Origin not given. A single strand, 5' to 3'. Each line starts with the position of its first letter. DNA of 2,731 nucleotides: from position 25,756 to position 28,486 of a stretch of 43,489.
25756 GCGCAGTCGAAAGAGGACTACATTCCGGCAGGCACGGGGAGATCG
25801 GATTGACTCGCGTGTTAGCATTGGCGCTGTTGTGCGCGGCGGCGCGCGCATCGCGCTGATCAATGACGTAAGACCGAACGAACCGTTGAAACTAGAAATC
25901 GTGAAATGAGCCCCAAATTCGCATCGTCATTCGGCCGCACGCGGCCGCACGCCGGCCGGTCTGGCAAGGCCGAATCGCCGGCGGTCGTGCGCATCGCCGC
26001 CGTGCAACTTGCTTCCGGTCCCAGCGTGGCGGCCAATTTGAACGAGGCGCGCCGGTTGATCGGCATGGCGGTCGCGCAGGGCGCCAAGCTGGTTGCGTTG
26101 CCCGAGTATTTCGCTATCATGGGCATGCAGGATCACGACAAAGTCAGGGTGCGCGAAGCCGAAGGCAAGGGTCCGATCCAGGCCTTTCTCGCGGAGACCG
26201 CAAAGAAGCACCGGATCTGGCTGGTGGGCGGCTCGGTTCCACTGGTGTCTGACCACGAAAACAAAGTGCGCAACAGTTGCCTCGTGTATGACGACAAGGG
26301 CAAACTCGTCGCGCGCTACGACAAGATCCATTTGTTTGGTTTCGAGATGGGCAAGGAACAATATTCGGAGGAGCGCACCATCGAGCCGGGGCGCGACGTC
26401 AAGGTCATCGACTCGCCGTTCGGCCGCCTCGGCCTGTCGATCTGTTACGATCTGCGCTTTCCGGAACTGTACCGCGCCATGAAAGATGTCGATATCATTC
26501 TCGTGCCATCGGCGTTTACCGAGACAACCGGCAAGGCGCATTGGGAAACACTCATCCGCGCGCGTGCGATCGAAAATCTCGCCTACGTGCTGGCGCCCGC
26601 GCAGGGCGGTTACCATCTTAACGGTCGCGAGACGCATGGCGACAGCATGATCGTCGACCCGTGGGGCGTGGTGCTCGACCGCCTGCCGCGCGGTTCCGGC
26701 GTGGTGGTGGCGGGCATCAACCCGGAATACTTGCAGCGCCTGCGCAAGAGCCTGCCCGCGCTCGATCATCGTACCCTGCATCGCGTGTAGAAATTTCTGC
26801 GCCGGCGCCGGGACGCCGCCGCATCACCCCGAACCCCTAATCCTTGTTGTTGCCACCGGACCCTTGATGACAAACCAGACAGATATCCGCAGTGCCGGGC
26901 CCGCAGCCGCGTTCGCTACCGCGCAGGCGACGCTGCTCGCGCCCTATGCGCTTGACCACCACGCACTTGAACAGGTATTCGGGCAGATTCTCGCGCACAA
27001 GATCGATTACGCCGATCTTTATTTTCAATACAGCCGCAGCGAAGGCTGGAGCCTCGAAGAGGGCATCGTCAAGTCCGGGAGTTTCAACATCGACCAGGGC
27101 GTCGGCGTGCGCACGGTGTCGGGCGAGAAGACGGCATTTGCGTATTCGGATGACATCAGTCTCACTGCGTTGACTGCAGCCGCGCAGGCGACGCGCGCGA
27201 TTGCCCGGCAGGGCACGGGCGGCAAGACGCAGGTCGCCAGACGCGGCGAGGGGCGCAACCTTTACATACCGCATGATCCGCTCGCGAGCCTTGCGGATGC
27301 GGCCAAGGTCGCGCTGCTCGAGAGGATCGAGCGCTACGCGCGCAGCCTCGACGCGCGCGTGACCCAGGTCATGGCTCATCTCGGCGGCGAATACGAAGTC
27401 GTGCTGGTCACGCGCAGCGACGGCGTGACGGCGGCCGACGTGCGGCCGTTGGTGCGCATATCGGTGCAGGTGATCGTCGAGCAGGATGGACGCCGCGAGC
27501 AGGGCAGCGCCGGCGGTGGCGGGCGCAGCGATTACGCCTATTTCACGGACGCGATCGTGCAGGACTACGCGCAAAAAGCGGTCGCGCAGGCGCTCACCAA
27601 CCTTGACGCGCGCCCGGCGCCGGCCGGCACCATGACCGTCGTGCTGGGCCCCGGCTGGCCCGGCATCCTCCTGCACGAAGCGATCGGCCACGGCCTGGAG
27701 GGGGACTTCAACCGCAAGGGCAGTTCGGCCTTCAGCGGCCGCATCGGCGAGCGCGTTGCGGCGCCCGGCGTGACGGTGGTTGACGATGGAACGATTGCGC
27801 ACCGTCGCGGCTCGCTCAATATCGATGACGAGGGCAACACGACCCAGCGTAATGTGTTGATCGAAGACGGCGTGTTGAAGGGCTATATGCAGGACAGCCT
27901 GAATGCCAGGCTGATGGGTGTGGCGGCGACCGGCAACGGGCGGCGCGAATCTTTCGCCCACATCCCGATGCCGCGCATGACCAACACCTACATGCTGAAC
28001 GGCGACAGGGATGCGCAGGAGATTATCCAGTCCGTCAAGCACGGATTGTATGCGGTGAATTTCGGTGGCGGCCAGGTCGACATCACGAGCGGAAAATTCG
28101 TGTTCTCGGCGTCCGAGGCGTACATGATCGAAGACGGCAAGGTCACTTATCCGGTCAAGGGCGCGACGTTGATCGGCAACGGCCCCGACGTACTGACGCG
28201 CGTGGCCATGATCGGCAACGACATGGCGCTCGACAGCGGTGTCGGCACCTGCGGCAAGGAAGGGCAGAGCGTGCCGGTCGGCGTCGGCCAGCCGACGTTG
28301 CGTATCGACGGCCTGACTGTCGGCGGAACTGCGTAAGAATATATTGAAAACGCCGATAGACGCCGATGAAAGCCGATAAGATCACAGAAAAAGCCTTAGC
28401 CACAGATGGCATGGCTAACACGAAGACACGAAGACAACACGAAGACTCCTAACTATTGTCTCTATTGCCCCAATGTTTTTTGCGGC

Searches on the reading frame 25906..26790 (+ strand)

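Call 12: search_protein_families(library=pfam, proteins=[window:25906-26790:+])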
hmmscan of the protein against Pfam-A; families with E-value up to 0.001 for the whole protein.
window:25906-26790:+ (294 aa): 1 family
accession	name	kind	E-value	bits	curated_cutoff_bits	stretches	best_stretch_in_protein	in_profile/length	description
PF00795.27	CN_hydrolase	-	6.4e-57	193.2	23.2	1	29-281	1-256/256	Carbon-nitrogen hydrolase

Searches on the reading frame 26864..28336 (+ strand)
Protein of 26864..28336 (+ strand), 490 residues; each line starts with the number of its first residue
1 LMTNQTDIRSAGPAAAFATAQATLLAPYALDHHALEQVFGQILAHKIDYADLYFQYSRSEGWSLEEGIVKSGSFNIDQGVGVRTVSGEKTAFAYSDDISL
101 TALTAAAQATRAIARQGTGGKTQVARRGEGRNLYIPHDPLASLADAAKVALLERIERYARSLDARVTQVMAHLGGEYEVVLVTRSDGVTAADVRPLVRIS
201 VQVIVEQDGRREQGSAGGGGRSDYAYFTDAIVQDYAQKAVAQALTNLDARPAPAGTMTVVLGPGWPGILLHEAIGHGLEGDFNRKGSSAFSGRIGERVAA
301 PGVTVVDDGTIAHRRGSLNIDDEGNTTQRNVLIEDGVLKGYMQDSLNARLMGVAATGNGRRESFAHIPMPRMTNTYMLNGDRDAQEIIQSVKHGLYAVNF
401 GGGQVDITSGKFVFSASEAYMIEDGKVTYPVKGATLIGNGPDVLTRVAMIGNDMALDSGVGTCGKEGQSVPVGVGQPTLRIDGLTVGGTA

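Call 40: find_homologous_proteins(query=window:26864-28336:+, max_evalue=1e-100)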
Query window:26864-28336:+ (490 aa): 8000 proteins with E <= 1e-100 among 8000 candidates; the best 120 are listed.
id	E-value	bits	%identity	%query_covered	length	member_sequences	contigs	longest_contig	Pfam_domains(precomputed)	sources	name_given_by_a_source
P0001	0.0e+0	1072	100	100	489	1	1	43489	PF01523.22,PF19290.5,PF19289.5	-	-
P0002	0.0e+0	1067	99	100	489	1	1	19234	PF01523.22,PF19290.5,PF19289.5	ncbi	-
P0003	0.0e+0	1029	95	100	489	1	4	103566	PF01523.22,PF19290.5,PF19289.5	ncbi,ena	-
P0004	3.4e-297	1004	93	100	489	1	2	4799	PF01523.22,PF19290.5,PF19289.5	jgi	jgi:TldD protein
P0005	3.9e-297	1003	94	100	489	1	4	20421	PF01523.22,PF19290.5,PF19289.5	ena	-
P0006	4.0e-297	1003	94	100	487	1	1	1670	PF01523.22,PF19290.5,PF19289.5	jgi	jgi:TldD protein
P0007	2.9e-296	1001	93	100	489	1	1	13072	PF01523.22,PF19290.5,PF19289.5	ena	-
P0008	7.8e-295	996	93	99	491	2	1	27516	PF01523.22,PF19290.5,PF19289.5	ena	-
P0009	1.1e-294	995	92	100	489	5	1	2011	PF01523.22,PF19290.5,PF19289.5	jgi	jgi:TldD protein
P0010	3.0e-294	994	92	99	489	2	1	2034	PF01523.22,PF19290.5,PF19289.5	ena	-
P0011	6.3e-294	993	93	99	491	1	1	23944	PF01523.22,PF19290.5,PF19289.5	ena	-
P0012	4.5e-293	990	93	99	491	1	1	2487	PF01523.22,PF19290.5,PF19289.5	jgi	jgi:TldD protein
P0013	5.4e-292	986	92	100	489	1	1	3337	PF01523.22,PF19290.5,PF19289.5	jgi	jgi:TldD protein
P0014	7.9e-292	986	92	100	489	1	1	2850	PF01523.22,PF19290.5,PF19289.5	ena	-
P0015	9.0e-292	986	92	100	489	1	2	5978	PF01523.22,PF19290.5,PF19289.5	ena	-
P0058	1.1e-288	976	91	100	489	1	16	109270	PF01523.22,PF19290.5,PF19289.5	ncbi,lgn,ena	-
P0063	2.0e-288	975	91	100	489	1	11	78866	PF01523.22,PF19290.5,PF19289.5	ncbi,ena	-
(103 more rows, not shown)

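Call 41: find_encoding_contigs(protein=P0002, flank=10000, max_places=3)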
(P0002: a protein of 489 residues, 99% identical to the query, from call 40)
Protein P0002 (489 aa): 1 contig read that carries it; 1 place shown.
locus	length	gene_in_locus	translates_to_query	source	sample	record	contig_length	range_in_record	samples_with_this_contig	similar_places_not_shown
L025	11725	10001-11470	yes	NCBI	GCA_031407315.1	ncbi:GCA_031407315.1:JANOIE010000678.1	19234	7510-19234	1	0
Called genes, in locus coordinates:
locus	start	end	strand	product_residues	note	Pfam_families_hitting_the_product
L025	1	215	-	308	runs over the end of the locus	PF01063:Aminotran_4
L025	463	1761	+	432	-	PF00211:Guanylate_cyc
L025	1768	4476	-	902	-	PF03710:GlnE, PF03445:DUF294 (faint), PF08335:GlnD_UR_UTase, PF03710:GlnE, PF08335:GlnD_UR_UTase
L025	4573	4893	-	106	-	-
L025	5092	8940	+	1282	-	PF05359:DUF748, PF13116:YhdP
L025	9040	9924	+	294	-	PF00795:CN_hydrolase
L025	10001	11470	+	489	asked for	PF01523:PmbA_TldD_1st, PF19290:PmbA_TldD_2nd, PF19289:PmbA_TldD_3rd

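Call 42: find_encoding_contigs(protein=P0003, flank=10000, max_places=4)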
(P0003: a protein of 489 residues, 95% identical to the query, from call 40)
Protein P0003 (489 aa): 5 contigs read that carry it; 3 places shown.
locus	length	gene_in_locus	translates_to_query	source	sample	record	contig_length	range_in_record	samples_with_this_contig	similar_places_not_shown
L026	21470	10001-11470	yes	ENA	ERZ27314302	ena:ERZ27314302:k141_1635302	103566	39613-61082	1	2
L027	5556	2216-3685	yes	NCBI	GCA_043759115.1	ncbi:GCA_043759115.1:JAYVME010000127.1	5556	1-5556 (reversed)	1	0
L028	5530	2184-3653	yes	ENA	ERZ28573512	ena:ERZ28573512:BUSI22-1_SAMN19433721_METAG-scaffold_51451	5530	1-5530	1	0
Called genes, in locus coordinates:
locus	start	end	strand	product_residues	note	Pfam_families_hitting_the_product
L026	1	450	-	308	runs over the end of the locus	PF01063:Aminotran_4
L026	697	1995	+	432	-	PF00211:Guanylate_cyc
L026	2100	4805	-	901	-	PF03710:GlnE, PF03445:DUF294 (faint), PF08335:GlnD_UR_UTase, PF03710:GlnE, PF08335:GlnD_UR_UTase (weak)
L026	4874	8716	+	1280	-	PF05359:DUF748, PF13116:YhdP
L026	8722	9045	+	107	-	-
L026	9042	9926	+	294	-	PF00795:CN_hydrolase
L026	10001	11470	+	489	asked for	PF01523:PmbA_TldD_1st, PF19290:PmbA_TldD_2nd, PF19289:PmbA_TldD_3rd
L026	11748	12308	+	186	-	PF03449:GreA_GreB_N, PF01272:GreA_GreB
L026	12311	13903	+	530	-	PF13844:Glyco_transf_41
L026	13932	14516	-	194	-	PF08241:Methyltransf_11 (weak)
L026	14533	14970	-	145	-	-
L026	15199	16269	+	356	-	PF00793:DAHP_synth_1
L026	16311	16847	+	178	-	PF00027:cNMP_binding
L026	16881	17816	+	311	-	PF01497:Peripla_BP_2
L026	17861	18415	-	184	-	PF01923:Cob_adeno_trans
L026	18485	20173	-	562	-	PF00916:Sulfate_transp, PF01740:STAS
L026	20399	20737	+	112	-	PF00034:Cytochrom_C (weak)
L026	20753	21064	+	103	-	PF00034:Cytochrom_C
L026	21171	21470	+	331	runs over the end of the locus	PF03401:TctC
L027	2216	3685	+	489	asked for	PF01523:PmbA_TldD_1st, PF19290:PmbA_TldD_2nd, PF19289:PmbA_TldD_3rd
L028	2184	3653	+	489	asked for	PF01523:PmbA_TldD_1st, PF19290:PmbA_TldD_2nd, PF19289:PmbA_TldD_3rd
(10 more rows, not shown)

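Call 46: find_encoding_contigs(protein=P0005, flank=10000, max_places=4)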
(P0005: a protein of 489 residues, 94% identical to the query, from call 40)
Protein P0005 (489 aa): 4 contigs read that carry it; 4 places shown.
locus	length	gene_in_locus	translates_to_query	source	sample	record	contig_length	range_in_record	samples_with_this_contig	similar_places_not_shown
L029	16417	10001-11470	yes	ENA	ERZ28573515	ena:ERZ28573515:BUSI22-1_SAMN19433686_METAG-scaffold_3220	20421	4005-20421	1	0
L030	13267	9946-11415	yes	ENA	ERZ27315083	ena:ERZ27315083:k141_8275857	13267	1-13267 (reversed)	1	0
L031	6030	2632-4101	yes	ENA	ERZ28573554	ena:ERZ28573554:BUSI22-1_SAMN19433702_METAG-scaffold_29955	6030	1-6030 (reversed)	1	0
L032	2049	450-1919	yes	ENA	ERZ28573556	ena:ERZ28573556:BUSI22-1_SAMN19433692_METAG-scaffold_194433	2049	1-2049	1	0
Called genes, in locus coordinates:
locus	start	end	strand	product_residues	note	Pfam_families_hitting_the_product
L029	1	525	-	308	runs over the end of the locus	PF01063:Aminotran_4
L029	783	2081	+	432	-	PF00211:Guanylate_cyc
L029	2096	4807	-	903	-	PF03710:GlnE, PF03445:DUF294 (faint), PF08335:GlnD_UR_UTase, PF03710:GlnE, PF08335:GlnD_UR_UTase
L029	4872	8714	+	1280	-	PF05359:DUF748, PF13116:YhdP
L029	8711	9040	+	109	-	-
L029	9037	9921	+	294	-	PF00795:CN_hydrolase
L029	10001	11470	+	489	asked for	PF01523:PmbA_TldD_1st, PF19290:PmbA_TldD_2nd, PF19289:PmbA_TldD_3rd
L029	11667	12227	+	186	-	PF03449:GreA_GreB_N, PF01272:GreA_GreB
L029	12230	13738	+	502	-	PF13844:Glyco_transf_41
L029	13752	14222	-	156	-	-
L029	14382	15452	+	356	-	PF00793:DAHP_synth_1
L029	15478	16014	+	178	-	PF00027:cNMP_binding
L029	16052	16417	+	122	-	?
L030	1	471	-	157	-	?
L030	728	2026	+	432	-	PF00211:Guanylate_cyc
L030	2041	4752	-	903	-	PF03710:GlnE, PF03445:DUF294 (faint), PF08335:GlnD_UR_UTase, PF03710:GlnE, PF08335:GlnD_UR_UTase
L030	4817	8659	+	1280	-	PF05359:DUF748, PF13116:YhdP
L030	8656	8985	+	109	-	-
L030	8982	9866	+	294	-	PF00795:CN_hydrolase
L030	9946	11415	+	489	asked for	PF01523:PmbA_TldD_1st, PF19290:PmbA_TldD_2nd, PF19289:PmbA_TldD_3rd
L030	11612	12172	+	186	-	PF03449:GreA_GreB_N, PF01272:GreA_GreB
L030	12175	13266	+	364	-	?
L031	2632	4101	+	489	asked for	PF01523:PmbA_TldD_1st, PF19290:PmbA_TldD_2nd, PF19289:PmbA_TldD_3rd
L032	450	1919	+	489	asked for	PF01523:PmbA_TldD_1st, PF19290:PmbA_TldD_2nd, PF19289:PmbA_TldD_3rd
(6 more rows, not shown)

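Call 47: find_encoding_contigs(protein=P0008, flank=10000, max_places=3)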
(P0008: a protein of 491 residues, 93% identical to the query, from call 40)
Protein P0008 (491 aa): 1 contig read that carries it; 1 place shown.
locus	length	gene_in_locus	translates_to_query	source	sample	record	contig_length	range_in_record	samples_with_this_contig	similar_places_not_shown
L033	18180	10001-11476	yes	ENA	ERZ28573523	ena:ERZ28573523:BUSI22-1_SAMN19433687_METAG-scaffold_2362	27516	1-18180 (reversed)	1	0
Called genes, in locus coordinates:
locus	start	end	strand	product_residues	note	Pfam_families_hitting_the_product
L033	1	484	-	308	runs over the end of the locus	PF01063:Aminotran_4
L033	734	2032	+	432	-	PF00211:Guanylate_cyc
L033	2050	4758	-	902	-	PF03710:GlnE, PF03445:DUF294 (faint), PF08335:GlnD_UR_UTase, PF03710:GlnE, PF08335:GlnD_UR_UTase (weak)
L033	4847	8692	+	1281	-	PF05359:DUF748, PF13116:YhdP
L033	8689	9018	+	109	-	-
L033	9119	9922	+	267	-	PF00795:CN_hydrolase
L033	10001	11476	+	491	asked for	PF01523:PmbA_TldD_1st, PF19290:PmbA_TldD_2nd, PF19289:PmbA_TldD_3rd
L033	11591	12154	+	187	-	PF03449:GreA_GreB_N, PF01272:GreA_GreB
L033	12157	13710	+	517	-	PF13844:Glyco_transf_41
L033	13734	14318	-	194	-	PF08241:Methyltransf_11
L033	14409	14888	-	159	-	-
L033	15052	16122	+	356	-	PF00793:DAHP_synth_1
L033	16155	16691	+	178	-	PF00027:cNMP_binding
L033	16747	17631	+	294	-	PF01497:Peripla_BP_2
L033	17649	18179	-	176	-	?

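Call 48: find_encoding_contigs(protein=P0058, flank=10000, max_places=10)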
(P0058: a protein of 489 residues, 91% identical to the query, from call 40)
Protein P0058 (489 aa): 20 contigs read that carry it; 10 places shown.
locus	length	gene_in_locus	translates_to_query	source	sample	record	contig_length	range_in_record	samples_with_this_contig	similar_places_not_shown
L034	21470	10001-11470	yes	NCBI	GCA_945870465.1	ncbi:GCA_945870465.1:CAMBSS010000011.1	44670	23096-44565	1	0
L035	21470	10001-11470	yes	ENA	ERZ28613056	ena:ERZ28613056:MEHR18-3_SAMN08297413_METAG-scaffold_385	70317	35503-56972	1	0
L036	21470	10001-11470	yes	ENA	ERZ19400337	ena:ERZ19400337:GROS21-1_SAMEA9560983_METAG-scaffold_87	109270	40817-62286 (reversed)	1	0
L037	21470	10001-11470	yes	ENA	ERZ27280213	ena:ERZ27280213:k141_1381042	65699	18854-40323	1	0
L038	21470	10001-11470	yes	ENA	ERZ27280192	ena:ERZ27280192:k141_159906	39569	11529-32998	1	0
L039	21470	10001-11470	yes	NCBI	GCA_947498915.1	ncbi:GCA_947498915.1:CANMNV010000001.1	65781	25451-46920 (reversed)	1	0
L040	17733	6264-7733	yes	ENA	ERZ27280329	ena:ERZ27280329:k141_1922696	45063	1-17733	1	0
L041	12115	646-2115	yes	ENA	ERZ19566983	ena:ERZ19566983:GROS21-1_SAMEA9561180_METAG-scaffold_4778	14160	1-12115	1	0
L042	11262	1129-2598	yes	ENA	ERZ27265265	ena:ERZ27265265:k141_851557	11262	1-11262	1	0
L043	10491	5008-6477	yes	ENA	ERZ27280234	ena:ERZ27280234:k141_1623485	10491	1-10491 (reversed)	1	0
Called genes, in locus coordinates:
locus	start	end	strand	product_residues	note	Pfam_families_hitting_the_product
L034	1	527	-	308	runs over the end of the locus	PF01063:Aminotran_4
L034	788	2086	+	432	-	PF00211:Guanylate_cyc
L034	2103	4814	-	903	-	PF03710:GlnE, PF03445:DUF294 (faint), PF08335:GlnD_UR_UTase, PF03710:GlnE, PF08335:GlnD_UR_UTase (weak)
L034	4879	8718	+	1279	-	PF05359:DUF748, PF13116:YhdP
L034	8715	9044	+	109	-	-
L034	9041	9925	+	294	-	PF00795:CN_hydrolase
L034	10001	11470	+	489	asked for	PF01523:PmbA_TldD_1st, PF19290:PmbA_TldD_2nd, PF19289:PmbA_TldD_3rd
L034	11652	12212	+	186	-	PF03449:GreA_GreB_N, PF01272:GreA_GreB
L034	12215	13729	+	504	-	PF13844:Glyco_transf_41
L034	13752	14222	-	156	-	-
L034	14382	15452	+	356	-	PF00793:DAHP_synth_1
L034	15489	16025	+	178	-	PF00027:cNMP_binding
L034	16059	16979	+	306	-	PF01497:Peripla_BP_2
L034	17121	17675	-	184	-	PF01923:Cob_adeno_trans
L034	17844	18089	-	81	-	PF00916:Sulfate_transp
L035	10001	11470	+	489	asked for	PF01523:PmbA_TldD_1st, PF19290:PmbA_TldD_2nd, PF19289:PmbA_TldD_3rd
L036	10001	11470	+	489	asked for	PF01523:PmbA_TldD_1st, PF19290:PmbA_TldD_2nd, PF19289:PmbA_TldD_3rd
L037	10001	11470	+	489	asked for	PF01523:PmbA_TldD_1st, PF19290:PmbA_TldD_2nd, PF19289:PmbA_TldD_3rd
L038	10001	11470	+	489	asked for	PF01523:PmbA_TldD_1st, PF19290:PmbA_TldD_2nd, PF19289:PmbA_TldD_3rd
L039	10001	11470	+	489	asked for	PF01523:PmbA_TldD_1st, PF19290:PmbA_TldD_2nd, PF19289:PmbA_TldD_3rd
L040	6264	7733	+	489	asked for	PF01523:PmbA_TldD_1st, PF19290:PmbA_TldD_2nd, PF19289:PmbA_TldD_3rd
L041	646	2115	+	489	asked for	PF01523:PmbA_TldD_1st, PF19290:PmbA_TldD_2nd, PF19289:PmbA_TldD_3rd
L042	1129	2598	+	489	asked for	PF01523:PmbA_TldD_1st, PF19290:PmbA_TldD_2nd, PF19289:PmbA_TldD_3rd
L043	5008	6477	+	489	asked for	PF01523:PmbA_TldD_1st, PF19290:PmbA_TldD_2nd, PF19289:PmbA_TldD_3rd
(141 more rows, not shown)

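Call 49: find_encoding_contigs(protein=P0063, flank=10000, max_places=10)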
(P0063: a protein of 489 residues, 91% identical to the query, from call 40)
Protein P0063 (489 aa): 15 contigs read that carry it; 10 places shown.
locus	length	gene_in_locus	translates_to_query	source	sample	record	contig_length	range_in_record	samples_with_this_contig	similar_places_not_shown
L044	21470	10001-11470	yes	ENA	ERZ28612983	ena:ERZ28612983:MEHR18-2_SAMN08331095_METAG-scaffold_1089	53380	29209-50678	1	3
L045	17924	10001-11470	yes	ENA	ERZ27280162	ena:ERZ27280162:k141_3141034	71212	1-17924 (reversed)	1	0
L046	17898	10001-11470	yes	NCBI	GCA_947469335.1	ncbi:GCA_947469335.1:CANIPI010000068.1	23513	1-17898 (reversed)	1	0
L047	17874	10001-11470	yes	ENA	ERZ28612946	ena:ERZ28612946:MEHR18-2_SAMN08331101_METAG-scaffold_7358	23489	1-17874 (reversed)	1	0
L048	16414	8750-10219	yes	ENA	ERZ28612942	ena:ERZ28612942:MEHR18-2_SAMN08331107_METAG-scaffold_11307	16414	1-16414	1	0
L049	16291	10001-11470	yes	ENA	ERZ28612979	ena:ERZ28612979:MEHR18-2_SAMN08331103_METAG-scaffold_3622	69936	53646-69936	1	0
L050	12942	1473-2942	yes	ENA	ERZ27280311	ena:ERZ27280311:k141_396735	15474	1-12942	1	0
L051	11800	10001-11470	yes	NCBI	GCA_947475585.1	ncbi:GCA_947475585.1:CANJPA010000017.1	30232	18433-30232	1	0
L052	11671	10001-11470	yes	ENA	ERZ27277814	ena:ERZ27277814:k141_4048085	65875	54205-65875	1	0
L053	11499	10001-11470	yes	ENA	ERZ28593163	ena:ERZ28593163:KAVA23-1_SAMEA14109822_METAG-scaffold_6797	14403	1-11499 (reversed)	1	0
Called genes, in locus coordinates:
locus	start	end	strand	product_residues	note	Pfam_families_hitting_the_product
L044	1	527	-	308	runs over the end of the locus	PF01063:Aminotran_4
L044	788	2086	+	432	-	PF00211:Guanylate_cyc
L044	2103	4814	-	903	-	PF03710:GlnE, PF08335:GlnD_UR_UTase, PF03710:GlnE, PF03445:DUF294 (weak), PF08335:GlnD_UR_UTase (weak)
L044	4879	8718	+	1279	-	PF05359:DUF748, PF13116:YhdP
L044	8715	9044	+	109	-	-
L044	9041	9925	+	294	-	PF00795:CN_hydrolase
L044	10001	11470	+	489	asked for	PF01523:PmbA_TldD_1st, PF19290:PmbA_TldD_2nd, PF19289:PmbA_TldD_3rd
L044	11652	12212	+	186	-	PF03449:GreA_GreB_N, PF01272:GreA_GreB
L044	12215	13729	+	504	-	PF13844:Glyco_transf_41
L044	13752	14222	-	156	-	-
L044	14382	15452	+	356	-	PF00793:DAHP_synth_1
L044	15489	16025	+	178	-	PF00027:cNMP_binding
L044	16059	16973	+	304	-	PF01497:Peripla_BP_2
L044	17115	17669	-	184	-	PF01923:Cob_adeno_trans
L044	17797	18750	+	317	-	PF01925:TauE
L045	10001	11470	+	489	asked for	PF01523:PmbA_TldD_1st, PF19290:PmbA_TldD_2nd, PF19289:PmbA_TldD_3rd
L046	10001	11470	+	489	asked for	PF01523:PmbA_TldD_1st, PF19290:PmbA_TldD_2nd, PF19289:PmbA_TldD_3rd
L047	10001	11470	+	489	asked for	PF01523:PmbA_TldD_1st, PF19290:PmbA_TldD_2nd, PF19289:PmbA_TldD_3rd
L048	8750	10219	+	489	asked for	PF01523:PmbA_TldD_1st, PF19290:PmbA_TldD_2nd, PF19289:PmbA_TldD_3rd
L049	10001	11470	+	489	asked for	PF01523:PmbA_TldD_1st, PF19290:PmbA_TldD_2nd, PF19289:PmbA_TldD_3rd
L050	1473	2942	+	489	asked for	PF01523:PmbA_TldD_1st, PF19290:PmbA_TldD_2nd, PF19289:PmbA_TldD_3rd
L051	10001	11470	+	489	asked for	PF01523:PmbA_TldD_1st, PF19290:PmbA_TldD_2nd, PF19289:PmbA_TldD_3rd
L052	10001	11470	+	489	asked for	PF01523:PmbA_TldD_1st, PF19290:PmbA_TldD_2nd, PF19289:PmbA_TldD_3rd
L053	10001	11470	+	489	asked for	PF01523:PmbA_TldD_1st, PF19290:PmbA_TldD_2nd, PF19289:PmbA_TldD_3rd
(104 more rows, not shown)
